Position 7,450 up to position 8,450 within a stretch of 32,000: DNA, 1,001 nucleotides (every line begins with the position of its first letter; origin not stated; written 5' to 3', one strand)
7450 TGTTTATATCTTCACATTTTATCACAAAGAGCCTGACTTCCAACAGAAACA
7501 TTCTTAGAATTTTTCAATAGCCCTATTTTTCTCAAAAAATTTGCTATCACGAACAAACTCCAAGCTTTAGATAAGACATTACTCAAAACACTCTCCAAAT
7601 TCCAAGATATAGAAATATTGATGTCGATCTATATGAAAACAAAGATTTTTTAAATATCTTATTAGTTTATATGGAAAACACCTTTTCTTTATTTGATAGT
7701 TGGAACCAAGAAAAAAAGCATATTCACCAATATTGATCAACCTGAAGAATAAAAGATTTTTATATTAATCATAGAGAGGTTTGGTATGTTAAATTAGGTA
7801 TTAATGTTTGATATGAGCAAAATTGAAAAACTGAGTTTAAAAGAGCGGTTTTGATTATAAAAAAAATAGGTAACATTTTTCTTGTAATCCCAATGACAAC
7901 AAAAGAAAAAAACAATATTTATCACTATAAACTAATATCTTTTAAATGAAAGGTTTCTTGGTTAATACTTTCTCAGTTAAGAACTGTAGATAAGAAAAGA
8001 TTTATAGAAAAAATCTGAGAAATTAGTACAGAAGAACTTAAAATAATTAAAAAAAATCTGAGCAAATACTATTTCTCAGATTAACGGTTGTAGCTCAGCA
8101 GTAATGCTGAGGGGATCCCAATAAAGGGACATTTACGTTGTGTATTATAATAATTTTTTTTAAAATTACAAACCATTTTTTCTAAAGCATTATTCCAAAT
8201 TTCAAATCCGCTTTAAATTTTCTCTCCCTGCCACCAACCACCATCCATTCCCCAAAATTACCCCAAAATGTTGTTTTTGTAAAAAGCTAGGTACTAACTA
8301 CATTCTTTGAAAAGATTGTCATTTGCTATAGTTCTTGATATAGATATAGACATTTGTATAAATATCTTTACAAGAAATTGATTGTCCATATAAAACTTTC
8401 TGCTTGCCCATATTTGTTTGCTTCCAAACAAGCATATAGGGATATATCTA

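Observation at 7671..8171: Locus 2: the clearest antisense sRNA, with its terminator embedded in the toxin coding sequence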

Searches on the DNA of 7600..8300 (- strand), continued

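Call 74: search_with_rna_model(model_id=R3, sources=[window, L003, L004, L006, L007, L008, L009, L010, L011, L012, L013, L014, L015, L016, L017, L018, L019, L020, L021, L022, L023, L024, L025, L026, L027, L028, L029, L030, L031, L032, L033, L034, L035, L036, L037, L038, L039, L040, L041, L042, L043, L044, L045, L046, L047, L048, L049, L050, L051, L052, L053, L054, L055, L056, L057, L058, L059, L060, L061, L062, L063, L064, L065, L066, L067, L068, L069, L070, L071, L072, L073, L074, L075, L076, L077, L078, L079, L080, L082, L083, L084, L088, L089, L091, L093, L094, L095, L096, L097, L098], max_evalue=1, make_alignment=true)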
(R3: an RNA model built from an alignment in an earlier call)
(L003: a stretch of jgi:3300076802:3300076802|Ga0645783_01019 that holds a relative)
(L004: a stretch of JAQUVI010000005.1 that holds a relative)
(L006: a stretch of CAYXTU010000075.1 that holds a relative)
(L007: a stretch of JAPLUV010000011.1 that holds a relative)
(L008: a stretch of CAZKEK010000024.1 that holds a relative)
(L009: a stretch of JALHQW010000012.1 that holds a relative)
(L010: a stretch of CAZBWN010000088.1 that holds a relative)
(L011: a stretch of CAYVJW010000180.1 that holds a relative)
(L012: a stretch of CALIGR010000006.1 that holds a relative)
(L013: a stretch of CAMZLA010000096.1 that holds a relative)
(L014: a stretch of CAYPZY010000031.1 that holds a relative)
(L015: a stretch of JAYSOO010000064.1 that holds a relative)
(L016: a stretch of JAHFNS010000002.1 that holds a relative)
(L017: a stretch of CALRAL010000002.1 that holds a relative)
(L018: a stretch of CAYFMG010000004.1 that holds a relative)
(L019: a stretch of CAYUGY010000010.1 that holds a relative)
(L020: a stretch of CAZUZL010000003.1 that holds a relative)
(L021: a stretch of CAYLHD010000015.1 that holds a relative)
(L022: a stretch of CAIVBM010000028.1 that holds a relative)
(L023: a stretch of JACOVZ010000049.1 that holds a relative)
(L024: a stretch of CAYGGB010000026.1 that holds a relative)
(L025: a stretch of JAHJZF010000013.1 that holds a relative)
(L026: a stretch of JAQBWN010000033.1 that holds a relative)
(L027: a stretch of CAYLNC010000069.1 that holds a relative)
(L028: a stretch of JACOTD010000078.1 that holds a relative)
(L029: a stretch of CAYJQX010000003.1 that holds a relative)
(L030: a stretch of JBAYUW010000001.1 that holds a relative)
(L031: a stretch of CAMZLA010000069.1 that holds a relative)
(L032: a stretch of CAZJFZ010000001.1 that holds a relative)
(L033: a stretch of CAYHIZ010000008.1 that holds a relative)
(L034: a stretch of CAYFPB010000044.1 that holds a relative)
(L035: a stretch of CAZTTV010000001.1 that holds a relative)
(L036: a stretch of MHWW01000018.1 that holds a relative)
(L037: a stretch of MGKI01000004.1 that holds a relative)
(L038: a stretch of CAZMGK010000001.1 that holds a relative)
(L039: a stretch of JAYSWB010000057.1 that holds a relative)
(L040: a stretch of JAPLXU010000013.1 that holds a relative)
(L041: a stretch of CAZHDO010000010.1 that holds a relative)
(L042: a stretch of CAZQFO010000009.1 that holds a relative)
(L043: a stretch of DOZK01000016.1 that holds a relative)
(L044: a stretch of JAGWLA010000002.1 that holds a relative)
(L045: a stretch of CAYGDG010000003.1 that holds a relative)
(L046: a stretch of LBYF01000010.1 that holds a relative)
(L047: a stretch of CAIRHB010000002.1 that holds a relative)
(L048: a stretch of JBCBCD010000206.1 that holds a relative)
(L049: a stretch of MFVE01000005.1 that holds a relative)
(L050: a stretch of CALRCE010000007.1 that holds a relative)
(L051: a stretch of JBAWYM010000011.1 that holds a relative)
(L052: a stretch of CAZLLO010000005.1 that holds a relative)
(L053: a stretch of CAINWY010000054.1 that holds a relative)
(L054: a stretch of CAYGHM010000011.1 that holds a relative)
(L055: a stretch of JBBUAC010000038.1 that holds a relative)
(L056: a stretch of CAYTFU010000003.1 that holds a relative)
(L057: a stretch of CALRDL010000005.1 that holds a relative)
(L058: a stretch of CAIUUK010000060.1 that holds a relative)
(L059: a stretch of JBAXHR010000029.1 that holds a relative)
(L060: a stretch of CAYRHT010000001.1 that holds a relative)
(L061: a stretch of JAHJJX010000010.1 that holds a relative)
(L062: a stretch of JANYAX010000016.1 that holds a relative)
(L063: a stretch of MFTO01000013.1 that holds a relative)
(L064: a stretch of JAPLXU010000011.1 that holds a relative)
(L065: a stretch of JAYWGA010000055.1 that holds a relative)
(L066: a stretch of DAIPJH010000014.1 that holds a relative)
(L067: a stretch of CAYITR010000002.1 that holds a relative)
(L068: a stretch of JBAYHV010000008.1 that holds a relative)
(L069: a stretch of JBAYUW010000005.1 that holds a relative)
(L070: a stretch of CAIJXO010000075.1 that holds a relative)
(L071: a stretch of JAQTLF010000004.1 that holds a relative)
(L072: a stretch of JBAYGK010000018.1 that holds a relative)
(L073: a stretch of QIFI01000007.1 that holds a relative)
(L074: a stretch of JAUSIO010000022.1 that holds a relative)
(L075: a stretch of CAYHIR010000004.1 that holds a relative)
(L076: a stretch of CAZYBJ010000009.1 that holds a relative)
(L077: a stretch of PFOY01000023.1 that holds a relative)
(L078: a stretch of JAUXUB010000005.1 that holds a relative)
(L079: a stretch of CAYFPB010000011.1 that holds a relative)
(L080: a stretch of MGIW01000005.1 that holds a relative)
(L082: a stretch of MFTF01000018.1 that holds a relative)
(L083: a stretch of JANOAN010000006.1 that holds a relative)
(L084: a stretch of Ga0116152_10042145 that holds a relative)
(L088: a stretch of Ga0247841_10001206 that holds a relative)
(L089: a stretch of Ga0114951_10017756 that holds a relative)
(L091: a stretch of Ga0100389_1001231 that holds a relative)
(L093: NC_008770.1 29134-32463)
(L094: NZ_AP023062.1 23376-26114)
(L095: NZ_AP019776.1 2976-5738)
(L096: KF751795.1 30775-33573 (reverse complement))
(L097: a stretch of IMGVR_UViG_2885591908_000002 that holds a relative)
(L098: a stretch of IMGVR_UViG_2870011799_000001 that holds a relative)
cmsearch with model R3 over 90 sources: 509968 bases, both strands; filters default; matches with E-value up to 1: 35.
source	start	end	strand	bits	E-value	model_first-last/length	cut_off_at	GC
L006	3420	3473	-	57.1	1.6e-11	1-51/51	no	0.48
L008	3401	3454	-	56.6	2.1e-11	1-51/51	no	0.52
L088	1918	1971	-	56.5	2.3e-11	1-51/51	no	0.43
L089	506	560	-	55.1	5.1e-11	1-51/51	no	0.45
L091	1645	1702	-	54.1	9.9e-11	1-51/51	no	0.47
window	8086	8141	-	52.7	2.4e-10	1-51/51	no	0.46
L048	3319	3371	-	51.5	4.7e-10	1-51/51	no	0.49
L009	3384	3436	-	50.8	7.6e-10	1-51/51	no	0.53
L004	3416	3469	-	50.3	1e-09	1-51/51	no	0.52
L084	651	704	-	48.6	2.8e-09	1-51/51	no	0.54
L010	3423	3474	-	48.5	3.1e-09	1-51/51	no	0.54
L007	3413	3468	-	46.3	1.2e-08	1-51/51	no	0.54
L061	3380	3429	-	45.9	1.5e-08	1-51/51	no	0.48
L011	1892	1941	-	43.8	5.5e-08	1-51/51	no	0.52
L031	3411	3459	-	43.6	6.2e-08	1-51/51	no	0.31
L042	3390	3440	-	43.5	6.8e-08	1-51/51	no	0.43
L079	3339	3393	-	40.2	5e-07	1-51/51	no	0.4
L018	3390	3445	-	39.2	9.5e-07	1-51/51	no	0.36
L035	3389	3437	-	34.1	2.1e-05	1-51/51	no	0.41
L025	3386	3435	-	31.9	8.6e-05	1-51/51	no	0.54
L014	3384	3437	-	29.3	0.00041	1-51/51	no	0.44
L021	3392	3440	-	29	0.0005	1-51/51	no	0.47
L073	1422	1472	-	28.6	0.00063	1-51/51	no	0.59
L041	1097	1146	-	25.8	0.0035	1-51/51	no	0.52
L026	1306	1356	-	25.2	0.0052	1-51/51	no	0.51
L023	3383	3436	-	25.1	0.0056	1-51/51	no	0.57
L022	3384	3431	-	25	0.0058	1-51/51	no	0.48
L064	3024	3071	-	23.1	0.019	1-51/51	no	0.56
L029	150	199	-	22.8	0.023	1-51/51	no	0.54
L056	3387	3437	-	21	0.07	1-51/51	no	0.61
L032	521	570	-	20.7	0.08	1-51/51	no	0.5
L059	3363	3430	-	18.9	0.25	1-51/51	no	0.4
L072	3376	3429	-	18.6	0.31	1-51/51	no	0.59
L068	3385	3430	-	17.1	0.76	1-51/51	no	0.46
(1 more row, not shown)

Alignment A8: 35 matches aligned to the model, 96 columns, each read 5' to 3' on its own strand. Consensus structure (alignment columns), stored with it:
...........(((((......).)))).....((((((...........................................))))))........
